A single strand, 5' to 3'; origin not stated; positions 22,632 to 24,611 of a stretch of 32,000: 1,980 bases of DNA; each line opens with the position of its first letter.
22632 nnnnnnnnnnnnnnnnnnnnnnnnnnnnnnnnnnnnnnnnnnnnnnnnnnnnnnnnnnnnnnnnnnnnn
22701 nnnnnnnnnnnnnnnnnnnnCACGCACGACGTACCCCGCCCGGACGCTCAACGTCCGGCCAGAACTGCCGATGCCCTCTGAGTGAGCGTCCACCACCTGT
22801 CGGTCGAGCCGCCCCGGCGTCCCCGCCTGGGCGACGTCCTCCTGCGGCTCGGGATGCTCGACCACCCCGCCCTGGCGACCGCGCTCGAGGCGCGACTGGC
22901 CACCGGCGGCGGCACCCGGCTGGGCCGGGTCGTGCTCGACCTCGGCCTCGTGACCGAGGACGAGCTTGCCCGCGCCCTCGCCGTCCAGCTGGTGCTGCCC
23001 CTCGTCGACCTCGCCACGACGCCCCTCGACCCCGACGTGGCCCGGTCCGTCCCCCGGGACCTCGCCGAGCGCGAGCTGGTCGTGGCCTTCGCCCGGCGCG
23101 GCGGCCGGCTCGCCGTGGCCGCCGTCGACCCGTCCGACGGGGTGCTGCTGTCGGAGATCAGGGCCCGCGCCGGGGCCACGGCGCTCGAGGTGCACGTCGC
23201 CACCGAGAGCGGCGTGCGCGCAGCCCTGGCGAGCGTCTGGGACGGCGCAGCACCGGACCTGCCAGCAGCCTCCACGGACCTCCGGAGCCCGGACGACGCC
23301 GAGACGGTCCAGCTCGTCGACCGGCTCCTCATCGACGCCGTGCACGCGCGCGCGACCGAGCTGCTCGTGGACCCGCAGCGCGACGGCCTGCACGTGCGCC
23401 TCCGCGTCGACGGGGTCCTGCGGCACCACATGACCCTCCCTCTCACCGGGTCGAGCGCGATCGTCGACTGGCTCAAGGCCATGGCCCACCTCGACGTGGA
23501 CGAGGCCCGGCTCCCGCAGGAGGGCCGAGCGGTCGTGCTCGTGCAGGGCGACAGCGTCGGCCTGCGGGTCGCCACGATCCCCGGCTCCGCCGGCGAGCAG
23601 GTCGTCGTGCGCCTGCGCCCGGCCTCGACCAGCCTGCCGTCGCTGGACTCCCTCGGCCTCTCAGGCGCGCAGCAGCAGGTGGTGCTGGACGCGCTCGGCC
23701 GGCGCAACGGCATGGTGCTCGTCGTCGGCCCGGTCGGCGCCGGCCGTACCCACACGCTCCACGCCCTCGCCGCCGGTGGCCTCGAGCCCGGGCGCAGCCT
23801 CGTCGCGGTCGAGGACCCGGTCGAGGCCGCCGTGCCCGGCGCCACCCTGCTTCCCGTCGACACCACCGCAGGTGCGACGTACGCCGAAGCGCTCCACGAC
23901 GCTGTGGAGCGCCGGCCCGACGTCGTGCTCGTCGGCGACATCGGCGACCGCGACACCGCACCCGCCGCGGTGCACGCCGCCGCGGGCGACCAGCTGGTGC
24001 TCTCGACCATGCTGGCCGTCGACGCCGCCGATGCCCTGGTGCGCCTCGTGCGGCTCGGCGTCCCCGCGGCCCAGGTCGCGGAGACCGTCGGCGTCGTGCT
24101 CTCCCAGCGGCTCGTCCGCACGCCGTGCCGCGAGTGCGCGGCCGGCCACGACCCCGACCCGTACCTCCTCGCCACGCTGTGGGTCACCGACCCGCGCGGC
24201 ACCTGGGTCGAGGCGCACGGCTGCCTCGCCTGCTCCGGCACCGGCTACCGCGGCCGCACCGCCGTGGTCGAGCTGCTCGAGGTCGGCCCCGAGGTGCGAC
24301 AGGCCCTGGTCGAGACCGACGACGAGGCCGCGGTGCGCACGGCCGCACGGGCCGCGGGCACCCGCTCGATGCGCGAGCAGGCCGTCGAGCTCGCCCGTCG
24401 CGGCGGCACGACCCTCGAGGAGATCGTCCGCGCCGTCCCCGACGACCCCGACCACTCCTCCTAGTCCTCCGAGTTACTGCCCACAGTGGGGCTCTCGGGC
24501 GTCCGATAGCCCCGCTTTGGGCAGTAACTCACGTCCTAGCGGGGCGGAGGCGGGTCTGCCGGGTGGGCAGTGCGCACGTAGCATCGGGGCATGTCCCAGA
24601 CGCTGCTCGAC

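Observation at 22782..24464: Orphan MshEN-type c-di-GMP receptor domain fused to a PilB/GspE ATPase core whose catalytic motifs are all degenerate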

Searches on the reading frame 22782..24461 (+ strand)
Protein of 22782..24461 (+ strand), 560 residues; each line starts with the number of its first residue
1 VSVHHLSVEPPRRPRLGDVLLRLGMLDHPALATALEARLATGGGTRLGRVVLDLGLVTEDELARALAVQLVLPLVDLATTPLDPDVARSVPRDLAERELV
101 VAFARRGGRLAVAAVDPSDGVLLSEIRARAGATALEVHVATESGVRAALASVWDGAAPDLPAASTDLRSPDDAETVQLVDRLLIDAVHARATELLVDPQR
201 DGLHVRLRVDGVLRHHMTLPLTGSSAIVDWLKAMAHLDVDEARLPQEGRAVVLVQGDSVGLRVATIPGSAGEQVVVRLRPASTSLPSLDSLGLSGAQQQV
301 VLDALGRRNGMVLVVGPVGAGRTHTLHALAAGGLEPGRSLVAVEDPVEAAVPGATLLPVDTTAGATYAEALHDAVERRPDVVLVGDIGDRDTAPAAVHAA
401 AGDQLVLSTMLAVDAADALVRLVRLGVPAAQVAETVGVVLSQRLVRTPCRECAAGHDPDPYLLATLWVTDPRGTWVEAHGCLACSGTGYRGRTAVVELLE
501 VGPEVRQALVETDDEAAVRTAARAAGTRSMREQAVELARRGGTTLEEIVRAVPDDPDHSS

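Call 3: search_protein_families(library=pfam, proteins=[window:22782-24461:+], max_evalue=0.01)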
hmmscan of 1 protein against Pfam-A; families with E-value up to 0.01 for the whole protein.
window:22782-24461:+ (560 aa): 3 families
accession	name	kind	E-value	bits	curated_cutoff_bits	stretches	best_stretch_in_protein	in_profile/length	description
PF00437.27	T2SSE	-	4e-81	273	24.9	1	171-550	4-370/370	Type II/IV secretion system protein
PF05157.20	MshEN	-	1.9e-16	60.3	23.1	1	72-151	3-82/90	MshEN domain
PF13604.12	AAA_30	-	0.0011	19.1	27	1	293-386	2-96/191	AAA domain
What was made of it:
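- On PilB/GspE/MshE secretion-ATPase family (Pfam T2SSE PF00437): T2SSE 4e-81, 273 bits (call 3).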

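Call 4: search_protein_families(library=ncbifam, proteins=[window:22782-24461:+], max_evalue=0.01)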
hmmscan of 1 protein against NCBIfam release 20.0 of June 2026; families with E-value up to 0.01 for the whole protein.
window:22782-24461:+ (560 aa): 16 families
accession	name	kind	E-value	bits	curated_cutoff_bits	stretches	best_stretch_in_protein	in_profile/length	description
TIGR02538.1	type_IV_pilB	equivalog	6.7e-98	328.7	675.65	2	165-551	171-561/564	type IV-A pilus assembly ATPase PilB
TIGR02533.1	type_II_gspE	equivalog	1e-95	321.2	630.25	1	89-550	3-484/486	type II secretion system ATPase GspE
NF007755.0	PRK10436.1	equivalog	3.9e-84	282.9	617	1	97-552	16-459/465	type II secretion system protein GspE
NF053534.1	T4PilAsmATPsTfpB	equivalog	1.8e-73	247.9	850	1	171-553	197-583/584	type IV pilus assembly ATPase TfpB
NF041000.1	ATPase_ComGA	equivalog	6.2e-49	166.4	300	1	181-446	2-266/267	competence type IV pilus ATPase ComGA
TIGR01420.1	pilT_fam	subfamily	5.8e-25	88.2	319.1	1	181-446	4-269/343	PilT/PilU family type 4a pilus ATPase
NF012033.0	PRK15489.1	equivalog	4.3e-16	58.2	537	1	12-157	489-631/703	glycosyl transferase family protein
TIGR02525.1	plasmid_TraJ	equivalog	1.6e-15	57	368.3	1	253-446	94-299/372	plasmid transfer ATPase TraJ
NF008411.1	PRK11234.1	equivalog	6.4e-12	44.7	1170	1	10-143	478-607/723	cyclic di-3',5'-guanylate-activated glycosyltransferase NfrB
NF053729.1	c-di-GMP_motif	domain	1.7e-10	40.5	38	1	15-69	1-53/53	cyclic di-GMP-binding domain-containing protein, MshE-related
TIGR02524.1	dot_icm_DotB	equivalog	6.1e-08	32.2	463.3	1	268-445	99-279/358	Dot/Icm type IV secretion system ATPase DotB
TIGR03029.1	EpsG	equivalog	2.6e-05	23.5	313.8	1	15-86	4-73/274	chain length determinant protein tyrosine kinase EpsG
TIGR02782.1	TrbB_P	equivalog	3.1e-05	23.4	304.55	1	293-430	121-260/303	P-type conjugative transfer ATPase TrbB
NF058587.1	archaellum_moto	equivalog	0.00023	20.1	550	1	311-444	277-416/527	archaellum flagellar ATPase motor FlaI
NF010407.0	PRK13833.1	subfamily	0.00062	19.3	499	1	294-431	130-268/323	conjugal transfer protein TrbB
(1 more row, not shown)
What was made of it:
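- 22824..22988 (+): MshEN_N c-di-GMP motif pair (residues 15-69). Copy 1 is RLG...EAR, copy 2 is RLG...AVQ, and the spacer is the 7 residues LATGGGT. The NF053729 hit is above its cutoff (call 4).
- On Type IV-A PilB (TIGR02538) and T2SS GspE (TIGR02533) equivalogs: 328.7 bits against 675.65, and 321.2 bits against 630.25 (call 4).
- On MshEN c-di-GMP receptor domain: NF053729 at 40.5 bits against a cutoff of 38 (calls 3, 4).
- Closest known: Vibrio cholerae MshE, and the PilB proteins of Geobacter, Myxococcus and Thermus. Different: It scores far below the PilB and GspE equivalog cutoffs: 329 against 676 bits, and 321 against 630 bits (call 4).
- Checked: NCBIfam c-di-GMP_motif NF053729: residues 15-69, 40.5 bits against a cutoff of 38 (calls 3, 4).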

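Call 5: search_solved_structures(query=window:22782-24461:+, show_alignments=3)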
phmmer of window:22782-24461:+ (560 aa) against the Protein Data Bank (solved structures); distinct sequences matched with E-value up to 0.001: 34.
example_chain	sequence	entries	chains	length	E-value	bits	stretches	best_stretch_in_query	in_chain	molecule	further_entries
6f8l_G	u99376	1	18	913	1.2e-92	315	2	11-550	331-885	Type IV pilus assembly protein PilF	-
5zfr_A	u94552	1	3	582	8e-84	285.8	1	4-553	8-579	Type IV pilus biogenesis ATPase PilB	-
5tsg_B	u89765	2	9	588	8e-81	275.9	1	13-553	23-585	Type IV pilus biogenesis ATPase PilB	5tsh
6olj_C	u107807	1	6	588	1.4e-80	275.2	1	13-553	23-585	Type IV pilus biogenesis ATPase PilB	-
3jc8_Ba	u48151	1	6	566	4.8e-76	260.2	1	15-551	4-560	Type IV-A pilus assembly ATPase PilB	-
5oiu_A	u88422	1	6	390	2.1e-68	235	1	172-550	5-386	Type IV pilus assembly protein PilF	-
5it5_F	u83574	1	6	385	4.7e-68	233.8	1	179-550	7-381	ATP binding motif-containing protein PilF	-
6ejf_A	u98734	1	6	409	5.7e-68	233.5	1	179-550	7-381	Type IV pilus assembly protein PilF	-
1p9r_A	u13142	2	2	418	4.4e-62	214.1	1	156-552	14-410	General secretion pathway protein E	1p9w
4kss_A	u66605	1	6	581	9.1e-62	213.1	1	157-554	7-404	Type II secretion system protein E, hemolysin-coregulated protein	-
4ksr_A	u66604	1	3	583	9.2e-62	213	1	157-553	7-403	Type II secretion system protein E, Hemolysin-coregulated protein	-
4pht_A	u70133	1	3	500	3.9e-60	207.7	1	156-552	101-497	General secretory pathway protein E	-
5fl3_A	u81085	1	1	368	1.7e-18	70.3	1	182-425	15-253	PILI RETRACTION PROTEIN PILT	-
2gsz_A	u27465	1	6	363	2.1e-13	53.5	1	273-441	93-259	twitching motility protein PilT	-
2ewv_A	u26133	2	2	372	2.2e-13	53.4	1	273-441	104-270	twitching motility protein PilT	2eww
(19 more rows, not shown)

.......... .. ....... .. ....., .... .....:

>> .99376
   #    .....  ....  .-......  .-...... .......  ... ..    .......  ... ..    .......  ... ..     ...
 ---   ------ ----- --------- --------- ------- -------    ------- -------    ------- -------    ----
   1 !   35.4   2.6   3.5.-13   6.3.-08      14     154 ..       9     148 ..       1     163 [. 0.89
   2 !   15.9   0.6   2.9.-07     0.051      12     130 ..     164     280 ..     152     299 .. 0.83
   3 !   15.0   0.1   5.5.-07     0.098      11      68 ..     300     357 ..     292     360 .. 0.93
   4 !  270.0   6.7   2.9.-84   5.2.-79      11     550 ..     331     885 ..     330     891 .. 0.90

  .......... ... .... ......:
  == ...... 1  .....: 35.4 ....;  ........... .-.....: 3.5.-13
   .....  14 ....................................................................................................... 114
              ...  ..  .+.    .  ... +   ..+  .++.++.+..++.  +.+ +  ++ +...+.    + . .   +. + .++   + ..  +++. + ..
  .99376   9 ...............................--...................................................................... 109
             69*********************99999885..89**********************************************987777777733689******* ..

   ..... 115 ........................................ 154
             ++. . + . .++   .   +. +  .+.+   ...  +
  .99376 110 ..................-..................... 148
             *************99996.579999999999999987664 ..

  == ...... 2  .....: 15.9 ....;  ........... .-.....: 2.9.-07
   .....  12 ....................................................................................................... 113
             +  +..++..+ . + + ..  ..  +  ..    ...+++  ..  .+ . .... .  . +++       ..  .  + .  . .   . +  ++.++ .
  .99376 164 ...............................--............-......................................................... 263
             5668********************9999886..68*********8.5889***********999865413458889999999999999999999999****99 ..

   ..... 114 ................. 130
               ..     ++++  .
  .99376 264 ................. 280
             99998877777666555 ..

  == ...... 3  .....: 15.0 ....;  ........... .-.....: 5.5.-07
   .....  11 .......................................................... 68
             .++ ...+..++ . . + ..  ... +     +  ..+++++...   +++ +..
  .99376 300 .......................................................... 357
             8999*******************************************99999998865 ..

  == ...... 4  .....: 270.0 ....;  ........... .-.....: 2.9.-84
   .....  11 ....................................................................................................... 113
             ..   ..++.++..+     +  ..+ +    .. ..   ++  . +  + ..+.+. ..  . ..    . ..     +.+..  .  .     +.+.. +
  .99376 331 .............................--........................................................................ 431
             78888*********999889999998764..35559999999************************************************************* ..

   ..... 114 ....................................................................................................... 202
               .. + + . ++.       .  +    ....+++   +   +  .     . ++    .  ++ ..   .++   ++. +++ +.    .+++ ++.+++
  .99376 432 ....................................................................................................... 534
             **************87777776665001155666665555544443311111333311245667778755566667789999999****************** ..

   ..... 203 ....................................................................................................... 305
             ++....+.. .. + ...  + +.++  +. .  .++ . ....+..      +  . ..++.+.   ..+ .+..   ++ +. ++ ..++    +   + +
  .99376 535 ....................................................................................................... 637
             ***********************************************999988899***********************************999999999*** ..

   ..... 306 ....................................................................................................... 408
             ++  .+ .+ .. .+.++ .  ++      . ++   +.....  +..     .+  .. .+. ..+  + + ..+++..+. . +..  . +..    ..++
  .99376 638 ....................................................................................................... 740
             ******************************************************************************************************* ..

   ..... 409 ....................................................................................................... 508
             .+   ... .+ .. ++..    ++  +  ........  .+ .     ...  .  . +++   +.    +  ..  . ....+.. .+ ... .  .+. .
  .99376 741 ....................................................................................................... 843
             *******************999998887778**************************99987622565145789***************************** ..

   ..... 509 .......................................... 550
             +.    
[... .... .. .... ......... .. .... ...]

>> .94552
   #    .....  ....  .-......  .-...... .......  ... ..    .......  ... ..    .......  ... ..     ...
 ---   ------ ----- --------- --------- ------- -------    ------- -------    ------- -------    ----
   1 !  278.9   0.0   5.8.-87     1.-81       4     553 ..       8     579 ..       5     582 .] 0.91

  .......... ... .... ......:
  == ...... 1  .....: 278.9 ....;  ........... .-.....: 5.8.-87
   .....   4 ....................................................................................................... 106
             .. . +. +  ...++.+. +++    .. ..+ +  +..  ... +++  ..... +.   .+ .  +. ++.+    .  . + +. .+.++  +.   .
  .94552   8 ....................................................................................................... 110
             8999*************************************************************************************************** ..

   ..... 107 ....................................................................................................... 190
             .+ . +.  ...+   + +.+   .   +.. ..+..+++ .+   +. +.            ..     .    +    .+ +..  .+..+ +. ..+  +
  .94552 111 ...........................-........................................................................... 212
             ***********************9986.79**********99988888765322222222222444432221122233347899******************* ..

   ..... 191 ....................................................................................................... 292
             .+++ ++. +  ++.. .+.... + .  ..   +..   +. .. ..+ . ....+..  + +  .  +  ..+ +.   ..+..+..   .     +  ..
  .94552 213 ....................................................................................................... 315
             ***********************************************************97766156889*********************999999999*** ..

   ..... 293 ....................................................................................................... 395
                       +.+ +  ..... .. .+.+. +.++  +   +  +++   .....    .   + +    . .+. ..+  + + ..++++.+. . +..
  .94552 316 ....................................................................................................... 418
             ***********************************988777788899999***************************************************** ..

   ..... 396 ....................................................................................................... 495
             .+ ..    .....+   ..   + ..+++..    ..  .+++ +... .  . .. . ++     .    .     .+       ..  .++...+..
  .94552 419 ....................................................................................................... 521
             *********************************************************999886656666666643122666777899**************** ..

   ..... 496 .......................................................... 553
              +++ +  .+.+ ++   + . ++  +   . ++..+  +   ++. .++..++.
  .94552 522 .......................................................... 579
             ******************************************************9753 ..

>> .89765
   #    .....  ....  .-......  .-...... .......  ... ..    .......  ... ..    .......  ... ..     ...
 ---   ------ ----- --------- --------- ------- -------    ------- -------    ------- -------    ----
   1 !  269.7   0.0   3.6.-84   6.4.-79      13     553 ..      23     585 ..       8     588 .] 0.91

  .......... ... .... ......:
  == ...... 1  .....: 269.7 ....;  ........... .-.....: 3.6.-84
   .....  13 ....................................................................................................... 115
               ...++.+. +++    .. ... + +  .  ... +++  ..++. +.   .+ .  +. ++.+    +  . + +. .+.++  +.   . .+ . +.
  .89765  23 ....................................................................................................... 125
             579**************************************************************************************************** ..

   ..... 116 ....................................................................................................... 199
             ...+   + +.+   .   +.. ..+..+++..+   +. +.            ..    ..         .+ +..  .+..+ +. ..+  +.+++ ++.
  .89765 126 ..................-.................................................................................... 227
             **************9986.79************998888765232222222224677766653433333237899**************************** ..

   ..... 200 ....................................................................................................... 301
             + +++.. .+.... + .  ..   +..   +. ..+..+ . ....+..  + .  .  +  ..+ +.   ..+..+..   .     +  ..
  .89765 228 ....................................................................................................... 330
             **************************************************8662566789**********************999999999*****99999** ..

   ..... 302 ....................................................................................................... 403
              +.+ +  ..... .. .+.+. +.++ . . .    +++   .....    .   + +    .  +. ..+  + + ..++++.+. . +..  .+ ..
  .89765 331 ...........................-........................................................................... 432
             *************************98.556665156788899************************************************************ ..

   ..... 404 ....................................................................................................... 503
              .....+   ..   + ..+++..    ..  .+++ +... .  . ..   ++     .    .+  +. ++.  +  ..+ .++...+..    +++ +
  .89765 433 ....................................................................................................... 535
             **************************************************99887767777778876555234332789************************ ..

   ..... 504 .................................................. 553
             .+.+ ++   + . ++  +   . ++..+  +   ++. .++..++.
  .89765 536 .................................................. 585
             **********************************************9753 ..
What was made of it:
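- Checked: HMMER alignments to solved PilF and PilB structures (call 5) place: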
